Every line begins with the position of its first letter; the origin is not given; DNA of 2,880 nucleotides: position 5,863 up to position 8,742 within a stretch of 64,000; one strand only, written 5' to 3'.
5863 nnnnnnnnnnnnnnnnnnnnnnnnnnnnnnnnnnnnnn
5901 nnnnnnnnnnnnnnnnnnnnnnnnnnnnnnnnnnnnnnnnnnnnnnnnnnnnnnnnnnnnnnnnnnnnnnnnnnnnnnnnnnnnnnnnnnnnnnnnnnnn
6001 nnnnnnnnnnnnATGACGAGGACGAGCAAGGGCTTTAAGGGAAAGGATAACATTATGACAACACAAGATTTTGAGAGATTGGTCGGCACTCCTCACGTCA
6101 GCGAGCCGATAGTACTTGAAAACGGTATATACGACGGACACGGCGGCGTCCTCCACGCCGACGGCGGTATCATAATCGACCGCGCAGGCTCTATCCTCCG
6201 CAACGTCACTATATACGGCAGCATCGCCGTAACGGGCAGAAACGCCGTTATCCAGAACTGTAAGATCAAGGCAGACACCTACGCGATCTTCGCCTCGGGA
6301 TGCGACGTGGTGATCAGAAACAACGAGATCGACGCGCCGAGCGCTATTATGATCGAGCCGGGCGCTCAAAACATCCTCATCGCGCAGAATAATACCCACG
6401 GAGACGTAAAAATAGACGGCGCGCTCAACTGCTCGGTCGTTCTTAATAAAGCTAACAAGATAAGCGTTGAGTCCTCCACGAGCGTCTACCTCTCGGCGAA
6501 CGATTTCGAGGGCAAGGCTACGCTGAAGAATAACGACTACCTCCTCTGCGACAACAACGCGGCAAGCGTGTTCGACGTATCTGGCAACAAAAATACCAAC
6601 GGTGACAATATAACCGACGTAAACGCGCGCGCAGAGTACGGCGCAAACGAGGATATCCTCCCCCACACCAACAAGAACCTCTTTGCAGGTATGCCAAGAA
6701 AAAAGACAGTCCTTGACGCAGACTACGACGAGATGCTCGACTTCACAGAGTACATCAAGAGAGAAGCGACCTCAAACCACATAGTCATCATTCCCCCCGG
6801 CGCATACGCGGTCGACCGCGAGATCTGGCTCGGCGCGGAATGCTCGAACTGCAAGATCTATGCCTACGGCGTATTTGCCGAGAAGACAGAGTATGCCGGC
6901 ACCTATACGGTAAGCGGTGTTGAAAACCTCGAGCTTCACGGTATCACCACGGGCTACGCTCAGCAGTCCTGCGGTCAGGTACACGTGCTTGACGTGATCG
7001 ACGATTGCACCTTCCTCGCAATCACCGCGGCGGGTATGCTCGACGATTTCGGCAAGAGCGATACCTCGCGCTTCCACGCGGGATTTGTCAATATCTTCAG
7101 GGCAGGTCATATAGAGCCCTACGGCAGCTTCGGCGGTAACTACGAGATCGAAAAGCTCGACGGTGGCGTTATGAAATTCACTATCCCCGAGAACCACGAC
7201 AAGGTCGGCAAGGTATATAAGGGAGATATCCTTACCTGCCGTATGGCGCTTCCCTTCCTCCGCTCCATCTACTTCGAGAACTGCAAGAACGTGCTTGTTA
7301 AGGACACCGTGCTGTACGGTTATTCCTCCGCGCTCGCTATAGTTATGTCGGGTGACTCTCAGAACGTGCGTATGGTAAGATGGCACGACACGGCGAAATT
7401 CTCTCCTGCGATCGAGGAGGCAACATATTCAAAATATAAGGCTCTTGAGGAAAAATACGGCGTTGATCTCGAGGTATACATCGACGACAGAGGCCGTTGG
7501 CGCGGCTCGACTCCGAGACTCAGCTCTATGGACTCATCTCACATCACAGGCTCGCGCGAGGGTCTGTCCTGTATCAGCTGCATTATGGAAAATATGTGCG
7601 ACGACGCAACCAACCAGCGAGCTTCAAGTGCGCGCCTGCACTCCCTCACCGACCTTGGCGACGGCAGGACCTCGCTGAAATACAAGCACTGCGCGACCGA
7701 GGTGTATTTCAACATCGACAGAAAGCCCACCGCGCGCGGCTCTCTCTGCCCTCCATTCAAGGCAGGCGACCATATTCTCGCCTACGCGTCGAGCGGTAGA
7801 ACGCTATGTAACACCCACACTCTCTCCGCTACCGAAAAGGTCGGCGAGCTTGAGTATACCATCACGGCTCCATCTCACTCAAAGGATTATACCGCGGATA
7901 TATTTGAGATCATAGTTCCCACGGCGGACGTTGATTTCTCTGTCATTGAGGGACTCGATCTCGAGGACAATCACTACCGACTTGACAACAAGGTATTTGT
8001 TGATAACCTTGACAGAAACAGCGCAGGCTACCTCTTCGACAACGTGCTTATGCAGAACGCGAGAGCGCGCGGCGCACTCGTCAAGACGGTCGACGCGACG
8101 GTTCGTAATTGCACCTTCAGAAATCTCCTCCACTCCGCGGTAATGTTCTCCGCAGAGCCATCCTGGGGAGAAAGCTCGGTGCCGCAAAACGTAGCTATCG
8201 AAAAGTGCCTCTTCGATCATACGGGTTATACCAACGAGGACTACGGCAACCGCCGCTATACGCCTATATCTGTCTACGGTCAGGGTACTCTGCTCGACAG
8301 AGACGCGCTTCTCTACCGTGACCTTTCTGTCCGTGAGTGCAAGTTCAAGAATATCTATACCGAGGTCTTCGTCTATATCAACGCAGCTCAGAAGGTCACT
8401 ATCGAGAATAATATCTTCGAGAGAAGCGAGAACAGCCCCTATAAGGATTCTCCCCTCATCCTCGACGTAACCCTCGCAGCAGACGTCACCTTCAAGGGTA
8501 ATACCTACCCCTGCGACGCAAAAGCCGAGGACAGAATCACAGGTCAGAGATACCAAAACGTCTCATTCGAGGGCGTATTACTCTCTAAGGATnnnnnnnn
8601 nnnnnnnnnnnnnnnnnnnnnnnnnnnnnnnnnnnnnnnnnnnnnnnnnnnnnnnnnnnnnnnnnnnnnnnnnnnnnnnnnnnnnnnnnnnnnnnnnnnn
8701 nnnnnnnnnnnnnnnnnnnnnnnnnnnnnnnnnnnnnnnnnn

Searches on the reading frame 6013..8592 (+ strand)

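Call 67: search_protein_families(library=pfam, proteins=[window:6013-8592:+], max_evalue=0.00001)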
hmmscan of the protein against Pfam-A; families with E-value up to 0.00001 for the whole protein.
window:6013-8592:+ (860 aa): 1 family
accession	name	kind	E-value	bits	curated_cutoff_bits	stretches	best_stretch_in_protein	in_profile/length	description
PF13229.12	Beta_helix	-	2.9e-09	37.2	25.9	0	673-806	34-138/158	Right handed beta helix region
